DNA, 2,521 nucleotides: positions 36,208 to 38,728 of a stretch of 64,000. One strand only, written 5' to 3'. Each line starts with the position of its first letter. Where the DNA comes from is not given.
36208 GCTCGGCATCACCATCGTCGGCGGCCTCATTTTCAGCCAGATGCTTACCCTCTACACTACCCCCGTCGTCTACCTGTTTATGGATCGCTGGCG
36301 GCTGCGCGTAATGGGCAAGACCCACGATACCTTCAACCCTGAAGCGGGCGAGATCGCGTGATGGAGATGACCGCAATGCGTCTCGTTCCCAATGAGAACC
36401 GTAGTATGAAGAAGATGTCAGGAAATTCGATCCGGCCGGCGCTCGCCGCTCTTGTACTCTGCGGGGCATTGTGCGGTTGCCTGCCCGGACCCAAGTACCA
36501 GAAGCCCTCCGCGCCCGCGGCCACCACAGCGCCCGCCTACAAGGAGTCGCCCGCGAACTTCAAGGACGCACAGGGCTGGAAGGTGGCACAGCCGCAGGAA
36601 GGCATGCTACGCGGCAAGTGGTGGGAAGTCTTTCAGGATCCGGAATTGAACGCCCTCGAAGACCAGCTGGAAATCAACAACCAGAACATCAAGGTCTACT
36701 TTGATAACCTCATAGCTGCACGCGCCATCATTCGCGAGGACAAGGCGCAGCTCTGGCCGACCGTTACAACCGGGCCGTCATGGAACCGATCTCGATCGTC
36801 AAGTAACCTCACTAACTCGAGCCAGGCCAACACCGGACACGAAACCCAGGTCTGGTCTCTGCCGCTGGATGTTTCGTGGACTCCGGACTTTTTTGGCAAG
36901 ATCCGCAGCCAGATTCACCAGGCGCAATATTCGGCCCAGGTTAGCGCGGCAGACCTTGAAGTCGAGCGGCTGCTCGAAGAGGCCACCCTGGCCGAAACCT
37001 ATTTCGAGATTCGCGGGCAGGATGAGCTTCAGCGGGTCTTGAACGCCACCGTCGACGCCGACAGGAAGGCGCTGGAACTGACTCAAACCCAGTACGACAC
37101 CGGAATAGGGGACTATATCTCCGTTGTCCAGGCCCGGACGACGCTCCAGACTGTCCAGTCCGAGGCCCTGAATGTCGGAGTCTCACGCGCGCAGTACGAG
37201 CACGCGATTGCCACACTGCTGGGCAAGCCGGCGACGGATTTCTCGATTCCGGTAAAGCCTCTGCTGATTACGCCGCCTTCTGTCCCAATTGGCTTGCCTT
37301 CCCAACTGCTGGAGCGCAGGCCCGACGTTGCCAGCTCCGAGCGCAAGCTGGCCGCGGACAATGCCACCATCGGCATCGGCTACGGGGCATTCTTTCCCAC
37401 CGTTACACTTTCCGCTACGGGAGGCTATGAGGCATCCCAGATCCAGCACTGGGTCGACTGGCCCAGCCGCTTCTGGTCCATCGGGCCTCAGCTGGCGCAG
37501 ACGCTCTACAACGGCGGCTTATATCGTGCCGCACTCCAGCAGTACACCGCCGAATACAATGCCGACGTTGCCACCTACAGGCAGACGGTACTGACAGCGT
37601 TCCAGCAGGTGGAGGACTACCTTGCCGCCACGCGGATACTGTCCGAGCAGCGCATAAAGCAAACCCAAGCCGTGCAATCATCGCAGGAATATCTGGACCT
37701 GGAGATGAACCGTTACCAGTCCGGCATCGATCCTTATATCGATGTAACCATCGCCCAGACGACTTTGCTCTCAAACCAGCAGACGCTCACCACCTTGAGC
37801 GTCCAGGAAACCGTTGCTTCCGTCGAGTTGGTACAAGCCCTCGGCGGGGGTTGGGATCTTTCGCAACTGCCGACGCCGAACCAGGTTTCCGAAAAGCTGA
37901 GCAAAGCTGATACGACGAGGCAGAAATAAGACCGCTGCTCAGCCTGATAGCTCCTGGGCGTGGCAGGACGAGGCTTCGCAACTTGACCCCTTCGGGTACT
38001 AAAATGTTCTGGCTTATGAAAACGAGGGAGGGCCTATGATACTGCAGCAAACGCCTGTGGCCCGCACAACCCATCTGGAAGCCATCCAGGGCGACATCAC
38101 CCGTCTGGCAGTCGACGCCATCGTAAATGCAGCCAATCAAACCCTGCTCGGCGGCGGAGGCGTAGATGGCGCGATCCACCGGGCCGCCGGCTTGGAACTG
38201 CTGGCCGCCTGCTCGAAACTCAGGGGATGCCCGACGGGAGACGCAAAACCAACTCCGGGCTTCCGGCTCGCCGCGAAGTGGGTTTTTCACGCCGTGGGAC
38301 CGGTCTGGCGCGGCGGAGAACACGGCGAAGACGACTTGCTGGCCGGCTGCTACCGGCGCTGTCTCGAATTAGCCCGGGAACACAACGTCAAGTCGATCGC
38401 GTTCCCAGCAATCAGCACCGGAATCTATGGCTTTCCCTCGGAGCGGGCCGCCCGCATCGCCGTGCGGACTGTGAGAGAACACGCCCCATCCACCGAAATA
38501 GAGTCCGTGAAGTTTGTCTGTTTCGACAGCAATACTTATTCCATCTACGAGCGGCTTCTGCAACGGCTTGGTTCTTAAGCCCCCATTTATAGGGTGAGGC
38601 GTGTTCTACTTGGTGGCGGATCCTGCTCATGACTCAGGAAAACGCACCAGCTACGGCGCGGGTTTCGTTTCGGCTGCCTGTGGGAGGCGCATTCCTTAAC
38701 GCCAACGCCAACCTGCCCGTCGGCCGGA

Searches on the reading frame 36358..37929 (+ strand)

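Call 80: search_protein_families(library=pfam, proteins=[window:36358-37929:+], max_evalue=0.0001)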
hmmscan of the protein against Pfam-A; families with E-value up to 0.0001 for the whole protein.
window:36358-37929:+ (523 aa): 1 family
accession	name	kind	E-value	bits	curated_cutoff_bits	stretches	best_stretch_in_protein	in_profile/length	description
PF02321.23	OEP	-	1.1e-39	136.7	22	2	314-496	5-187/187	Outer membrane efflux protein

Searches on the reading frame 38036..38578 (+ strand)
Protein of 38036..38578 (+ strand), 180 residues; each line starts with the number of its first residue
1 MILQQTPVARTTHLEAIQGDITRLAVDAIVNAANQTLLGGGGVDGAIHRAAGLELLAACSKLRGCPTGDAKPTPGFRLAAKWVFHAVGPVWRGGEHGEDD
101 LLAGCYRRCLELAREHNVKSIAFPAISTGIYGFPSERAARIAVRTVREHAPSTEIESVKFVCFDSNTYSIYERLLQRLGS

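Call 80: search_protein_families(library=pfam, proteins=[window:38036-38578:+], max_evalue=0.0001)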
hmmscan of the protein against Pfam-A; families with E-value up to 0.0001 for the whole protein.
window:38036-38578:+ (180 aa): 1 family
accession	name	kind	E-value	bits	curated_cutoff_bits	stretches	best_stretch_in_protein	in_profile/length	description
PF01661.27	Macro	-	4.6e-47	159.3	22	1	30-142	1-118/118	Macro domain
